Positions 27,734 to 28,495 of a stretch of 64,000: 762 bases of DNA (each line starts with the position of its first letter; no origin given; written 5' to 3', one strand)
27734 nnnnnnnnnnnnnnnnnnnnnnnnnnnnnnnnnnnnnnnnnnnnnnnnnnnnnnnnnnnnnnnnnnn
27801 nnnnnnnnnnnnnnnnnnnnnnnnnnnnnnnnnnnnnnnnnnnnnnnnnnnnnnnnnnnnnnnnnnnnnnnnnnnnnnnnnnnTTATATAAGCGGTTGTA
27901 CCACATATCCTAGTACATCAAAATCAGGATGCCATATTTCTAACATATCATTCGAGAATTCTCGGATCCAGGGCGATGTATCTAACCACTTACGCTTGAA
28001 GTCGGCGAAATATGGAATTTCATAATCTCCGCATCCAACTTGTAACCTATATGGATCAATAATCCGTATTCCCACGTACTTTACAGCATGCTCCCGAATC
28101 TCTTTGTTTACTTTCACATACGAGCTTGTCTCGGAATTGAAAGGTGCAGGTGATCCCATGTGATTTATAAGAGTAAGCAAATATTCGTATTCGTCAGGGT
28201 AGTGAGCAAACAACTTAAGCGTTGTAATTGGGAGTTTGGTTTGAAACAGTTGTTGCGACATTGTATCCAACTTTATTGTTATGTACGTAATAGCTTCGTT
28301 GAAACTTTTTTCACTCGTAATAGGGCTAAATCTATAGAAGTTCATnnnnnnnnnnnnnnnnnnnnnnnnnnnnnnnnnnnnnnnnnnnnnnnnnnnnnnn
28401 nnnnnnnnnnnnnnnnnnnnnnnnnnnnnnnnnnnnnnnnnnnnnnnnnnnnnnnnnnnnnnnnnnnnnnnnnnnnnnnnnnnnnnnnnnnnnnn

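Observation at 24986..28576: The rpsJ-rplC junction of the S10 operon is split by a 3.6 kb insert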

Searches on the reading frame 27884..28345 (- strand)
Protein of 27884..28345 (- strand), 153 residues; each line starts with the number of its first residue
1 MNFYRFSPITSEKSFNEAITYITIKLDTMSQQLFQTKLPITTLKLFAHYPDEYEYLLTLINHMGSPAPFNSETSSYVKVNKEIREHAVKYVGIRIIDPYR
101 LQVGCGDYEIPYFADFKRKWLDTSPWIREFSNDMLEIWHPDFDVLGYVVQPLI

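Call 3: search_protein_families(library=pfam, proteins=[window:27884-28345:-], max_evalue=0.01)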
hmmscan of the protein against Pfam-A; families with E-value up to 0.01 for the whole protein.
window:27884-28345:- (153 aa): 0 families

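Call 4: search_protein_families(library=ncbifam, proteins=[window:27884-28345:-], max_evalue=0.01)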
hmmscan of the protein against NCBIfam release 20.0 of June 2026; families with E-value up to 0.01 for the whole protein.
window:27884-28345:- (153 aa): 0 families

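Call 44: find_homologous_proteins(query=window:27884-28345:-, max_evalue=0.001)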
Query window:27884-28345:- (153 aa): 52 proteins with E <= 0.001 among 57 candidates.
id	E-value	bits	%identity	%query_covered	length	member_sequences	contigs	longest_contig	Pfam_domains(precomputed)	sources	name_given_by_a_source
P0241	2.1e-100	351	100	100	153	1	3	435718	-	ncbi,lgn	-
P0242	1.9e-79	283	78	99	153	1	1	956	-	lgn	-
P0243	8.0e-67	242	70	97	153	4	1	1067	-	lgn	-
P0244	1.4e-65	238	65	99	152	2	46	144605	-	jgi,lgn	-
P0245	1.0e-57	212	58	99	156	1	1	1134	-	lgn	-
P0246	2.0e-56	208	61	98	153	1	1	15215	-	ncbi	-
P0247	3.2e-56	208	60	97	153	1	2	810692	-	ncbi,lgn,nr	ncbi:MAG TPA: hypothetical protein VG895_04295 [Patescibacteria group bacterium]|nr:hypothetical pro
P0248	1.3e-55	206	56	97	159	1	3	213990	-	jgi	jgi:hypothetical protein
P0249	7.0e-55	203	59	97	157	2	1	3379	-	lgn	-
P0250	1.4e-54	202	57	97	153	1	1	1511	-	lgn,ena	-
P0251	2.7e-54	201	57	97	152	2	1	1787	-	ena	-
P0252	3.2e-54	201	55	95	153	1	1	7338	-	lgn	-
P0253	3.9e-54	201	59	96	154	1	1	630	-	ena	-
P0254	1.8e-53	199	57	98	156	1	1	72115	-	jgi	jgi:hypothetical protein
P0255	2.2e-53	198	59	95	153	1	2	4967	-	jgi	jgi:hypothetical protein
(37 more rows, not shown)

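Call 60: predict_structure(alignment_id=A3)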
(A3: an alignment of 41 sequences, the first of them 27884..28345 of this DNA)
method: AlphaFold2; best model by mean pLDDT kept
length: 153 residues; sequences in the alignment: 41
mean_pLDDT: 96.5   pTM: 0.91
mean pLDDT of the five models: 96.5, 96.4, 96.4, 96.1, 95.9
residues with pLDDT >= 90: 146; 70-90: 5; 50-70: 2; < 50: 0
segments of 3 or more residues with pLDDT < 50: none
pLDDT, mean of each block of 10 residues (from residue 1): 87 99 99 98 98 98 97 97 97 95 97 97 97 97 98 87
secondary structure, 60 per line:
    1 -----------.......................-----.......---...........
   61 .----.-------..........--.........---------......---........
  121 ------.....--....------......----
elements in order: H12-34 E40-46 H50-61 E74-83 E86-94 E104-109 H113-120 E127-131 E134-137 E144-149

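Call 63: fold_search(model_id=the predicted structure, library=pdb)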
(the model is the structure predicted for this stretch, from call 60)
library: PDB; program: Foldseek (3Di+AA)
matches with E <= 10: 809; with E <= 0.001: 1
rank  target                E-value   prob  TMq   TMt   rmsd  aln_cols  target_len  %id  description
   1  1k4n                  2.1e-04  1.00  0.67  0.58   7.5       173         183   14  Structural Genomics, Protein EC4020 (released 2002-08-14)
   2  5hcw_A                2.2e-03  1.00  0.45  0.57   4.7       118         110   14  Crystal structure of C-As lyase with mutations Y100H and V102F (monoclinic form) (released 2017-01-18)
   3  4z6s_D                2.2e-03  0.99  0.43  0.22   5.8       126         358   10  Structure of H200Q variant of Homoprotocatechuate 2,3-Dioxygenase from B.fuscum in complex with 4-sulfonyl catechol at (released 2015-08-26)
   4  3fcd_B                2.9e-03  0.99  0.42  0.50   5.0       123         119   17  Crystal Structure of a putative glyoxalase from an environmental bacteria (released 2008-12-09)
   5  4z6p_C                2.9e-03  0.99  0.42  0.21   5.9       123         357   10  Structure of H200Q variant of Homoprotocatechuate 2,3-Dioxygenase from B.fuscum in complex with HPCA at 1.75 Ang resol (released 2015-08-26)
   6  6xbt                  3.1e-03  0.97  0.38  0.41   6.7       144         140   14  Streptomyces coelicolor methylmalonyl-CoA epimerase (Q60A) in complex with 2-nitronate-propionyl-CoA (released 2020-07-01)
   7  6bu2_A                3.1e-03  0.94  0.38  0.38   6.9       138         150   12  Crystal structure of methylmalonyl-CoA epimerase from Mycobacterium tuberculosis (released 2018-12-12)
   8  2r6u_A                3.3e-03  0.96  0.39  0.43   6.8       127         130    9  Crystal structure of gene product RHA04853 from Rhodococcus sp. RHA1 (released 2007-09-25)
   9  6bu2_B                3.3e-03  0.94  0.37  0.38   6.9       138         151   12  Crystal structure of methylmalonyl-CoA epimerase from Mycobacterium tuberculosis (released 2018-12-12)
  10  6xbs                  3.5e-03  0.98  0.42  0.45   5.5       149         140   13  Streptomyces coelicolor methylmalonyl-CoA epimerase (E43Q) in complex with 2-nitronate-propionyl-CoA (released 2020-07-01)
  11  6wf6_B                4.2e-03  0.98  0.42  0.45   6.4       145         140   16  Streptomyces coelicolor methylmalonyl-CoA epimerase (released 2020-07-08)
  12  3fcd_A                4.5e-03  0.99  0.45  0.55   4.6       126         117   18  Crystal Structure of a putative glyoxalase from an environmental bacteria (released 2008-12-09)
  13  1f1v_A                4.5e-03  0.98  0.43  0.24   5.7       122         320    8  ANAEROBIC SUBSTRATE COMPLEX OF HOMOPROTOCATECHUATE 2,3-DIOXYGENASE FROM ARTHROBACTER GLOBIFORMIS. (COMPLEX WITH 3,4-DI (released 2003-06-10)
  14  1f1x_A                4.8e-03  0.98  0.43  0.24   5.7       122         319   12  CRYSTAL STRUCTURE OF HOMOPROTOCATECHUATE 2,3-DIOXYGENASE FROM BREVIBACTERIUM FUSCUM (released 2003-06-10)
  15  5trx_A                5.1e-03  0.99  0.45  0.23   5.6       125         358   11  Room temperature structure of an extradiol ring-cleaving dioxygenase from B.fuscum determined using serial femtosecond (released 2017-03-22)
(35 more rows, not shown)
